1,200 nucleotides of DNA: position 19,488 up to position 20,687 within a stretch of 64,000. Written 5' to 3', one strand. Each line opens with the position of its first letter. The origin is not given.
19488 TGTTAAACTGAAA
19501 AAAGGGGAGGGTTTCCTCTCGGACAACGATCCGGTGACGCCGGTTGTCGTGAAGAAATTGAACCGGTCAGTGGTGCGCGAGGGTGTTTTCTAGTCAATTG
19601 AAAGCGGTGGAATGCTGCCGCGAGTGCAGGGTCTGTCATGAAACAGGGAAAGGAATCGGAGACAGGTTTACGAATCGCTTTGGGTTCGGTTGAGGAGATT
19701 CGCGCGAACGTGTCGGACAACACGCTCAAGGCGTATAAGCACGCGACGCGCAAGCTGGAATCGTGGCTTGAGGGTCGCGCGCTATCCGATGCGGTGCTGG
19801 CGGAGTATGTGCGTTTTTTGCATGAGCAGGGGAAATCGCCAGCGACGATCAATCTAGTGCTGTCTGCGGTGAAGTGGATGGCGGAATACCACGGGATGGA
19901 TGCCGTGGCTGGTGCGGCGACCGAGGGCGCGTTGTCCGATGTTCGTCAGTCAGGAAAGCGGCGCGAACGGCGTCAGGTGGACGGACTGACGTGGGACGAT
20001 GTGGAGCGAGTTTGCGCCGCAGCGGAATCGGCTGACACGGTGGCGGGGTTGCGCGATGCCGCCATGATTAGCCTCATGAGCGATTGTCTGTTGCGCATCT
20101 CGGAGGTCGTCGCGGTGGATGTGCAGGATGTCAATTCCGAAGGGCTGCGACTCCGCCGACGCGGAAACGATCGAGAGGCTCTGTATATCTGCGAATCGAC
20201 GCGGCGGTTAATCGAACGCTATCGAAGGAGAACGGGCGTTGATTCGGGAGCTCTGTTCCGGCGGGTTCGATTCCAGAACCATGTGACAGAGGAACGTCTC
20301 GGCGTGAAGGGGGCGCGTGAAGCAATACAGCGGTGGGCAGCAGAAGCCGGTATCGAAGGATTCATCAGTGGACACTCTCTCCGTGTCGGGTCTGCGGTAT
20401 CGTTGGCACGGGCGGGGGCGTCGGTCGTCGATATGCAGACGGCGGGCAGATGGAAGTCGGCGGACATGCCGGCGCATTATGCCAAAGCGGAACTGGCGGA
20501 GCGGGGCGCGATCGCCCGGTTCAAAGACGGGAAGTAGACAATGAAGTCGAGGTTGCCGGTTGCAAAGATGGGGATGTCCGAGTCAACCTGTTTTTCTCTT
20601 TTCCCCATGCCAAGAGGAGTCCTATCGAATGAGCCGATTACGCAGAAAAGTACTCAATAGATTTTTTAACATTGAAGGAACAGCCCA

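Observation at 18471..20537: GC-rich two-gene foreign island (unknown 339-aa protein plus tyrosine recombinase) behind a perfect consensus sigma70 promoter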

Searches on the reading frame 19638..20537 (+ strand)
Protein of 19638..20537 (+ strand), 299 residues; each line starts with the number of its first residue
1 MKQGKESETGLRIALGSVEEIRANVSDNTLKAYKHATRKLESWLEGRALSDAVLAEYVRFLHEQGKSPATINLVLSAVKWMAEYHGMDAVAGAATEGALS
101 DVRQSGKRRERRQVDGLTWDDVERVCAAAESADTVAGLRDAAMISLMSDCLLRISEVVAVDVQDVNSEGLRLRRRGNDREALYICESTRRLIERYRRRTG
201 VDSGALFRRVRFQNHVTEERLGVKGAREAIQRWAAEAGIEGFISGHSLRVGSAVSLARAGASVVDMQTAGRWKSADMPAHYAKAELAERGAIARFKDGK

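Call 4: search_protein_families(library=pfam, proteins=[window:19638-20537:+], max_evalue=0.1)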
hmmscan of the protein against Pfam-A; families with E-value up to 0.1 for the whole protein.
window:19638-20537:+ (299 aa): 3 families
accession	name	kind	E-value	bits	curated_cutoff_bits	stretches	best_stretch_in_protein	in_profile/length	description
PF00589.27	Phage_integrase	-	3.4e-17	63.2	27.1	1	117-284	3-168/172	Phage integrase family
PF02899.23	Phage_int_SAM_1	-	1.1e-05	26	22.3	1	23-79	12-73/83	Phage integrase, N-terminal SAM-like domain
PF13495.12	Phage_int_SAM_4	-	0.018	15.8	27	1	23-79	12-72/85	Phage integrase, N-terminal SAM-like domain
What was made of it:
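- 19638..20537 (+): Int: 299-aa tyrosine recombinase; closest solved structure is Cre. PF00589 at 3.4e-17 and PF02899 at 1e-5 (call 4).
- Checked: A tyrosine recombinase follows at 19638-20537 (PF00589, E 3.4e-17, call 4).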

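Call 5: search_protein_families(library=ncbifam, proteins=[window:19638-20537:+], max_evalue=0.1)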
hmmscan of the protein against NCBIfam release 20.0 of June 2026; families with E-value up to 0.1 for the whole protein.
window:19638-20537:+ (299 aa): 8 families
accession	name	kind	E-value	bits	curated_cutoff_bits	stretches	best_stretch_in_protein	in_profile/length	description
NF040815.2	recomb_XerA_Arch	equivalog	1.7e-25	90.1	220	1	23-269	10-239/263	site-specific tyrosine recombinase/integron integrase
TIGR02225.1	recomb_XerD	equivalog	3.4e-23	82.4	329.6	1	23-267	11-257/290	site-specific tyrosine recombinase XerD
NF001399.0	PRK00283.1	subfamily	2.1e-21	76.4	279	1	23-264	20-263/300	tyrosine recombinase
TIGR02224.1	recomb_XerC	equivalog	8.1e-21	74.7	335.15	1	22-262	10-255/295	tyrosine recombinase XerC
NF003462.0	PRK05084.1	equivalog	5.1e-08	32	267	1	139-266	196-326/360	tyrosine recombinase XerS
NF002331.0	PRK01287.1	subfamily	4.5e-07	29.2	371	1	22-168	39-192/365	site-specific tyrosine recombinase XerC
TIGR02249.1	integrase_gron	subfamily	0.04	13.3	265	0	226-268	242-284/315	integron integrase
NF007676.0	PRK10351.1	equivalog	0.073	12.7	174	0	12-69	3-60/195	4'-phosphopantetheinyl transferase AcpT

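Call 16: search_protein_families(library=padloc, proteins=[window:19638-20537:+], max_evalue=0.1)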
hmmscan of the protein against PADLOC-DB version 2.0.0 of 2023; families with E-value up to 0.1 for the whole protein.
window:19638-20537:+ (299 aa): 0 families

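Call 17: search_protein_families(library=phrogs, proteins=[window:19638-20537:+], max_evalue=0.1)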
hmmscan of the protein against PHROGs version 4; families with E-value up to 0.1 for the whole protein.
window:19638-20537:+ (299 aa): 3 families
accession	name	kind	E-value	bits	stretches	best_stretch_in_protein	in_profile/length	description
phrog_1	-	integration and excision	6.2e-24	86.2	1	21-293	177-445/611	integrase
phrog_216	-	integration and excision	1e-15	58.7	1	104-284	43-224/301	integrase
phrog_29857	-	unknown function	1.8e-07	32.4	1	244-295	17-68/73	-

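Call 28: search_solved_structures(query=window:19638-20537:+, max_evalue=0.001, show_alignments=2)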
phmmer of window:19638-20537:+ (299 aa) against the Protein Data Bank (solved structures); distinct sequences matched with E-value up to 0.001: 19.
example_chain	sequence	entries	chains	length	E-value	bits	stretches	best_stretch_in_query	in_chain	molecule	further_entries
7rhz_B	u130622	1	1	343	8e-12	48.4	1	54-296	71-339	Recombinase cre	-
1xns_A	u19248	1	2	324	1.7e-10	44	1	54-296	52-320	Recombinase CRE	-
1nzb_A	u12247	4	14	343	2e-10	43.8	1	54-296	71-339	Cre recombinase | PROTEIN (CRE RECOMBINASE) | Recombinase cre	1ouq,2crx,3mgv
1q3u_A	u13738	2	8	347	2e-10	43.8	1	54-296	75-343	Cre recombinase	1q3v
1kbu_A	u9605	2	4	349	2.1e-10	43.7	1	54-296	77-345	CRE RECOMBINASE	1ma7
7rhy_A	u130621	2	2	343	2.6e-10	43.4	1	54-296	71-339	Recombinase cre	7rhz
1crx_A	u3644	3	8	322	2.6e-10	43.4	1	54-295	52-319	Cre recombinase | Recombinase cre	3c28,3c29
2hof_A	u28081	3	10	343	2.8e-10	43.3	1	54-296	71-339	Recombinase cre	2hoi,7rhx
1xo0_A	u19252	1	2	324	3.9e-10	42.9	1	54-296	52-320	Recombinase CRE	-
3crx_A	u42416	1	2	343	4.4e-10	42.7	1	54-296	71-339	CRE RECOMBINASE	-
1pvq_A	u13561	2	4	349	4.6e-10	42.6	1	54-296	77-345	Recombinase cre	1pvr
4crx_A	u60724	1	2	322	5.7e-10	42.3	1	54-295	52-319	PROTEIN (CRE RECOMBINASE)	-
1drg_A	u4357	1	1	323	5.8e-10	42.3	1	54-296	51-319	CRE RECOMBINASE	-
1f44_A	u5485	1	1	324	5.8e-10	42.3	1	54-296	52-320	CRE RECOMBINASE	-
5crx_A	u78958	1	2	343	6.6e-10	42.1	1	54-296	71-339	PROTEIN (BACTERIOPHAGE P1 CRE GENE)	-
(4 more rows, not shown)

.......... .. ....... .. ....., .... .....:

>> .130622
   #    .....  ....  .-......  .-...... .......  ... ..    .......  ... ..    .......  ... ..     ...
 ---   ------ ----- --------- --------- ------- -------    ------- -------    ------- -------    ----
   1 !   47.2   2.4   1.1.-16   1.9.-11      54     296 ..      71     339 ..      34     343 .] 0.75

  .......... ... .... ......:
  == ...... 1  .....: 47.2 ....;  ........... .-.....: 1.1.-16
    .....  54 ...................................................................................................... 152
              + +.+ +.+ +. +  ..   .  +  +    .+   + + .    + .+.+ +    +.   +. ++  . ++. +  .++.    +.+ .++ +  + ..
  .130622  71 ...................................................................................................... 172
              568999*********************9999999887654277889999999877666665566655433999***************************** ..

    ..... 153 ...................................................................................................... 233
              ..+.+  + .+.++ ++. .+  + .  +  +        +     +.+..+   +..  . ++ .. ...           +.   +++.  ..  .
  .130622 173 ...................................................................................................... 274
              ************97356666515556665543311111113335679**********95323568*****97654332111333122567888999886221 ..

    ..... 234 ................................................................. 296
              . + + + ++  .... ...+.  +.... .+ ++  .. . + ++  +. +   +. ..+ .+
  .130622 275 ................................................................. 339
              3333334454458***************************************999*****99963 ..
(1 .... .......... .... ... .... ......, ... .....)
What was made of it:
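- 19638..20537 (+): Best PDB match is Cre at 8e-12 (call 28).
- Closest known: Cre/loxP of phage P1. Same: It shares the H-x-x-R...W...Y signature and a similar two-domain size (call 28).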

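Call 59: find_related_loci(query=window:19638-20537:+, collection=metagenome_contigs, flank=5000)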
Query window:19638-20537:+ (299 aa) in metagenome_contigs; peptide patterns used: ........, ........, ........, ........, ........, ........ (x = any residue, [..] = any of these).
54 stretches matched a pattern, but none encodes a relative of the query by tblastn (E <= 1e-3).

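Call 61: find_related_loci(query=A4, collection=metagenome_contigs, flank=5000)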
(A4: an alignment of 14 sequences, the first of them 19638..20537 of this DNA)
Query A4 (299 aa) in metagenome_contigs; peptide patterns used: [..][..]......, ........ (x = any residue, [..] = any of these).
169 stretches matched a pattern, but none encodes a relative of the query by tblastn (E <= 1e-3).
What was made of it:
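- Tried and rejected: Int relatives in JGI metagenomes: two scans found none (calls 59, 61).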

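Call 62: find_homologous_proteins(query=window:19638-20537:+)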
Query window:19638-20537:+ (299 aa): 2301 proteins with E <= 0.001 among 8000 candidates; the best 120 are listed.
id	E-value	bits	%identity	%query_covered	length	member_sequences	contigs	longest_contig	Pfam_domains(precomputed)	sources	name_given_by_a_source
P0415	1.3e-186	636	100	100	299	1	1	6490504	PF00589.28,PF02899.24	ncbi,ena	-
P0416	1.9e-171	587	93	100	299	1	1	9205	PF00589.28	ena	-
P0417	1.2e-156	538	87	100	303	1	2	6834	PF00589.28,PF02899.24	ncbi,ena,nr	ncbi:MAG: tyrosine-type recombinase/integrase [Candidatus Poribacteria bacterium]|nr:tyrosine-type r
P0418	6.5e-153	526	83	100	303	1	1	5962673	PF00589.28,PF02899.24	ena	-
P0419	8.5e-150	516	82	100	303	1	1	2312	PF00589.28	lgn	-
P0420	6.0e-145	500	79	100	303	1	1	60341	PF00589.28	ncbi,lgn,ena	-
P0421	1.2e-144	499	80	100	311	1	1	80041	PF00589.28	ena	-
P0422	2.8e-144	498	79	100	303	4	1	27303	PF00589.28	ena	-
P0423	4.8e-144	497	80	100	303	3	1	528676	PF00589.28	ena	-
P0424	2.4e-143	495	79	100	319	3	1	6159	PF00589.28,PF02899.24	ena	-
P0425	9.9e-143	492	79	100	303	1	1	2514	PF00589.28,PF02899.24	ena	-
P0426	1.8e-142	492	79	100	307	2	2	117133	PF00589.28,PF02899.24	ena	-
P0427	2.5e-142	491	78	100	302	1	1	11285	PF00589.28,PF02899.24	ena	-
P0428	3.1e-142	491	79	99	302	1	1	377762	PF00589.28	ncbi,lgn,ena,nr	ncbi:MAG: tyrosine-type recombinase/integrase [Candidatus Poribacteria bacterium]|nr:tyrosine-type r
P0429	6.9e-142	490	78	100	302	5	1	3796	PF00589.28,PF02899.24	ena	-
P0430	9.3e-142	489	78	100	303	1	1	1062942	PF00589.28,PF02899.24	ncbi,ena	-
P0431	9.9e-142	489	79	100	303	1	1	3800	PF00589.28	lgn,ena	-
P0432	1.0e-141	489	79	100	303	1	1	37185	PF00589.28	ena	-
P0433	1.4e-141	489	78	100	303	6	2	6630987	PF00589.28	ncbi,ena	-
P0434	1.5e-141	489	79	100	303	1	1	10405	PF00589.28,PF02899.24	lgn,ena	-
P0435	2.2e-141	488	76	100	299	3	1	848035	PF00589.28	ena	-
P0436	3.3e-140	484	78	100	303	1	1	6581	PF00589.28,PF02899.24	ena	-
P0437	8.8e-140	483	77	100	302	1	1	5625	PF00589.28,PF02899.24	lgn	-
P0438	1.3e-139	482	77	100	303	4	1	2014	PF00589.28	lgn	-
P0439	1.5e-139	482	76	100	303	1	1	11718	PF00589.28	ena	-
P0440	2.4e-139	481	77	100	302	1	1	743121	PF00589.28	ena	-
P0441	1.1e-138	479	77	100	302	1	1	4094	PF00589.28,PF02899.24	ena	-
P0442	1.2e-138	479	77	100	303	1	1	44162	PF00589.28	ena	-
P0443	2.7e-138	478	77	100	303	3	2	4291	PF00589.28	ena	-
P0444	3.3e-138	478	77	100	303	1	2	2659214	PF00589.28,PF02899.24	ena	-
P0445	5.6e-138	477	77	100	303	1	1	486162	PF00589.28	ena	-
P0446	1.7e-137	475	76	100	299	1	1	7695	PF00589.28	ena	-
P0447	1.8e-137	475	77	100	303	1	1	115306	PF00589.28,PF02899.24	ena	-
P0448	7.3e-137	473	76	100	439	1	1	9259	PF00589.28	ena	-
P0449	7.8e-136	470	76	100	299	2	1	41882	PF00589.28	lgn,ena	-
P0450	2.7e-135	468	76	100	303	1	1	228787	PF00589.28,PF02899.24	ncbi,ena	-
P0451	4.9e-135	467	75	100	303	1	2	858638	PF00589.28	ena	-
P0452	6.1e-135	467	76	100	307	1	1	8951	PF00589.28,PF02899.24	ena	-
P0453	1.3e-134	466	76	99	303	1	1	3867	PF00589.28,PF02899.24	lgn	-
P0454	1.8e-134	465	74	100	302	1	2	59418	PF00589.28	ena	-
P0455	3.4e-134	465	74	100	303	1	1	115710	PF00589.28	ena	-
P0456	5.7e-134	464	74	100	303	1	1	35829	PF00589.28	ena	-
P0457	4.9e-133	461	73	100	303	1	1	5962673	PF00589.28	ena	-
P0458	8.0e-133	460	73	100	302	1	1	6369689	PF00589.28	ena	-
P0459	1.6e-132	459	72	100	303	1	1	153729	PF00589.28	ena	-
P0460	2.5e-132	458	73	100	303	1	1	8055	PF00589.28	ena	-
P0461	3.9e-132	458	74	100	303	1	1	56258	PF00589.28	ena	-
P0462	4.9e-132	457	72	100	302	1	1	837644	PF00589.28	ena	-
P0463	5.3e-132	457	72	100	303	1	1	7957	PF00589.28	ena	-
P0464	6.2e-132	457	73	100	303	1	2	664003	PF00589.28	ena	-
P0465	6.6e-132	457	75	100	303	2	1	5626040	PF00589.28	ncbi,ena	-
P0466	6.8e-132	457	72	100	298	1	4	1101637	PF00589.28,PF02899.24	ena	-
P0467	6.9e-132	457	72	100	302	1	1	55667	PF00589.28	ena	-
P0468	8.5e-132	457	72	100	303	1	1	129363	PF00589.28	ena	-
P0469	9.1e-132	457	74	100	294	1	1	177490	PF00589.28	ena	-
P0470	1.1e-131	456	72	100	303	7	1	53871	PF00589.28,PF02899.24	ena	-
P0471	1.1e-131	456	73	99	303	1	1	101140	PF00589.28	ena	-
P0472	2.5e-131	455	72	100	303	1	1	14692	PF00589.28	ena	-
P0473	2.6e-131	455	71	100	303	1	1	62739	PF00589.28,PF02899.24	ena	-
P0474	2.6e-131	455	71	100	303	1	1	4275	PF00589.28,PF02899.24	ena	-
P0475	3.2e-131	455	73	100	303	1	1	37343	PF00589.28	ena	-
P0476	4.3e-131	454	71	100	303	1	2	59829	PF00589.28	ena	-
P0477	4.4e-131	454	73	100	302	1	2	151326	PF00589.28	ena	-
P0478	5.0e-131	454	78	93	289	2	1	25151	PF00589.28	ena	-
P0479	5.8e-131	454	71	100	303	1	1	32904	PF00589.28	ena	-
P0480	6.6e-131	454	74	100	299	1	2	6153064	PF00589.28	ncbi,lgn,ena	-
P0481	7.5e-131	454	71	100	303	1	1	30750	PF00589.28,PF02899.24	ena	-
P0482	7.6e-131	454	74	97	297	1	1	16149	PF00589.28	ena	-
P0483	8.4e-131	453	74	100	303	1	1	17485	PF00589.28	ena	-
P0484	9.0e-131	453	72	100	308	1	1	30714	PF00589.28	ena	-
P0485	1.0e-130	453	72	99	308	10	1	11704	PF00589.28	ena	-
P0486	1.2e-130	453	71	100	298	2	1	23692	PF00589.28,PF02899.24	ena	-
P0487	1.2e-130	453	73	100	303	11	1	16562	PF00589.28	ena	-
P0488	2.6e-130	452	72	100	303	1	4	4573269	PF00589.28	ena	-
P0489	3.0e-130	452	70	100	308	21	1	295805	PF00589.28,PF02899.24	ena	-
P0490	3.0e-130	452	72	100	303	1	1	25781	PF00589.28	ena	-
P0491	3.5e-130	451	72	100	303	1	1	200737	PF00589.28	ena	-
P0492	3.6e-130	451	74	100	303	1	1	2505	PF00589.28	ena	-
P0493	3.9e-130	451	71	100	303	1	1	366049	PF00589.28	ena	-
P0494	4.0e-130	451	72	100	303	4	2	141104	PF00589.28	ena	-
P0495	4.2e-130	451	74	100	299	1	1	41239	PF00589.28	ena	-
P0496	5.1e-130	451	71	100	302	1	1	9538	PF00589.28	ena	-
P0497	5.3e-130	451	73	100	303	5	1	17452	PF00589.28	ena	-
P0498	5.6e-130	451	72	100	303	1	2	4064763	PF00589.28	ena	-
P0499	6.6e-130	450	71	100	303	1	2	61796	PF00589.28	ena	-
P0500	6.7e-130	450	72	100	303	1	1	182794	PF00589.28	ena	-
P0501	8.2e-130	450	72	100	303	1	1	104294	PF00589.28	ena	-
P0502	1.0e-129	450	71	100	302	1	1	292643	PF00589.28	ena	-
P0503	1.1e-129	450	73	100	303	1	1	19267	PF00589.28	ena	-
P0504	1.4e-129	449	70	100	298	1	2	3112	PF00589.28,PF02899.24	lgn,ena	-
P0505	2.0e-129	449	71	100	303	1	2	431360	PF00589.28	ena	-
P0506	2.2e-129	449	73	99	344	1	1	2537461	PF00589.28,PF02899.24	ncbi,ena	-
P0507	2.4e-129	449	70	100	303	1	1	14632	PF00589.28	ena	-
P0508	2.4e-129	449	71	100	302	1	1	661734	PF00589.28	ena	-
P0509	3.2e-129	448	70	100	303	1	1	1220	PF00589.28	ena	-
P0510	3.4e-129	448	71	100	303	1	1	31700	PF00589.28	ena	-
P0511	3.5e-129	448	71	100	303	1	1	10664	PF00589.28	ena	-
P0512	4.4e-129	448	69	100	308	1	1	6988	PF00589.28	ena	-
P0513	5.3e-129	447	71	100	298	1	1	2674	PF00589.28,PF02899.24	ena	-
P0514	6.0e-129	447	68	100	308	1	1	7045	PF00589.28,PF02899.24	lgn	-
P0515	8.6e-129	447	72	100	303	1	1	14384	PF00589.28,PF02899.24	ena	-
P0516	1.0e-128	447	69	99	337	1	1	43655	PF00589.28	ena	-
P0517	2.4e-128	445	70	100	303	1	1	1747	PF00589.28,PF02899.24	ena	-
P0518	4.1e-128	445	70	100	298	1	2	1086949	PF00589.28,PF02899.24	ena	-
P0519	4.4e-128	444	70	100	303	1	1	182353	PF00589.28,PF02899.24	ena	-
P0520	4.6e-128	444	71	100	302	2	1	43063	PF00589.28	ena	-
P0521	5.4e-128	444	72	100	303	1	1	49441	PF00589.28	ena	-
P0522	5.7e-128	444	71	100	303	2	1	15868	PF00589.28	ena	-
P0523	6.5e-128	444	70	100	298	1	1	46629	PF00589.28,PF02899.24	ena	-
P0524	6.6e-128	444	70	100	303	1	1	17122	PF00589.28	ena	-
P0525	6.6e-128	444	69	100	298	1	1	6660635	PF00589.28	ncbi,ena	-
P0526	7.5e-128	444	69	100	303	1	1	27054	PF00589.28,PF02899.24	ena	-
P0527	7.6e-128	444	70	100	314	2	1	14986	PF00589.28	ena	-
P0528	9.5e-128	443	70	100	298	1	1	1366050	PF00589.28,PF02899.24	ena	-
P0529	1.0e-127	443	69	100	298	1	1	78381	PF00589.28,PF02899.24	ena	-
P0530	1.1e-127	443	70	100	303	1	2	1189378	PF00589.28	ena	-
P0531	1.2e-127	443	70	99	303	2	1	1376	PF00589.28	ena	-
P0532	1.2e-127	443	70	100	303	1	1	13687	PF00589.28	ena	-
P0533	1.3e-127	443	69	100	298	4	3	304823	PF00589.28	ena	-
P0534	1.5e-127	443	70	100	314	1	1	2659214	PF00589.28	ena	-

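Call 63: find_encoding_contigs(protein=P0525, flank=6000, max_places=3)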
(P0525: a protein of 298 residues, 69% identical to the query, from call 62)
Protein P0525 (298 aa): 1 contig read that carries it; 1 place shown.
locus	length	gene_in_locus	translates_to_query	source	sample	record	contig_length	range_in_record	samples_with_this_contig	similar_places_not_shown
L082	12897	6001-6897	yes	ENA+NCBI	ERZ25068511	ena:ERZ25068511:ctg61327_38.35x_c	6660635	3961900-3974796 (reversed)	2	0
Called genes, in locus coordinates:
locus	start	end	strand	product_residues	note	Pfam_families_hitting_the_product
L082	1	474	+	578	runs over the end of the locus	PF02538:Hydantoinase_B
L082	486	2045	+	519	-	PF01011:PQQ (faint), PF13360:PQQ_2, PF13570:Beta-prop_ACSF4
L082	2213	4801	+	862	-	PF19501:PcRGLX_1st, PF21345:PcRGLX_2nd, PF21346:PcRGLX_3rd, PF07944:Beta-AFase-like_GH127_cat (faint)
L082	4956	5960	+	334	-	-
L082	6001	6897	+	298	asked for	PF00589:Phage_integrase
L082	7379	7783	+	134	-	-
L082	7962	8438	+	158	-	-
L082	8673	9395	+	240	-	-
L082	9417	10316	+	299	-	PF01396:Zn_ribbon_Top1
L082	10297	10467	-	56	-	-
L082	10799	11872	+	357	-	PF26549:Tricorn_N, PF26550:Tricorn_2nd, PF07676:PD40, PF26549:Tricorn_N, PF07676:PD40, PF26549:Tricorn_N, PF26550:Tricorn_2nd (weak), PF07676:PD40, +1 more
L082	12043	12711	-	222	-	PF02311:AraC_binding (weak), PF01050:MannoseP_isomer (faint), PF07883:Cupin_2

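Call 64: find_encoding_contigs(protein=P0489, flank=6000, max_places=3)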
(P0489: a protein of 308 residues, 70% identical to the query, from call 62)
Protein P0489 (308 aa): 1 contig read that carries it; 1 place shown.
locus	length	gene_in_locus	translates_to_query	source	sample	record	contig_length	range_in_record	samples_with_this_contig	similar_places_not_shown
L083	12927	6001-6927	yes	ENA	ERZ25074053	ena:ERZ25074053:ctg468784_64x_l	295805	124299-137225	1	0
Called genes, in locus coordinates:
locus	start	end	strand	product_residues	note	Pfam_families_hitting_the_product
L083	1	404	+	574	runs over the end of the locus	PF02538:Hydantoinase_B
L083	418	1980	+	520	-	PF01011:PQQ (faint), PF13360:PQQ_2, PF13570:Beta-prop_ACSF4 (weak)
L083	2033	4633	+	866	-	PF19501:PcRGLX_1st, PF21345:PcRGLX_2nd, PF21346:PcRGLX_3rd, PF07944:Beta-AFase-like_GH127_cat (faint)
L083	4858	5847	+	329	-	-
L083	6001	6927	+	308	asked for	PF02899:Phage_int_SAM_1 (faint), PF00589:Phage_integrase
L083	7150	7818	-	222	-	PF02311:AraC_binding, PF01050:MannoseP_isomer (faint), PF07883:Cupin_2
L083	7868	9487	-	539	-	PF02638:GHL10 (weak)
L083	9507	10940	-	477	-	-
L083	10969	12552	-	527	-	PF02638:GHL10 (faint)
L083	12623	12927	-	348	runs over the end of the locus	PF01408:GFO_IDH_MocA, PF03447:NAD_binding_3 (weak), PF02894:GFO_IDH_MocA_C, PF22725:GFO_IDH_MocA_C3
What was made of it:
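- A second conserved position exists: Hydantoinase, PQQ, PcRGLX, A339, Int, Cupin (calls 63, 64).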
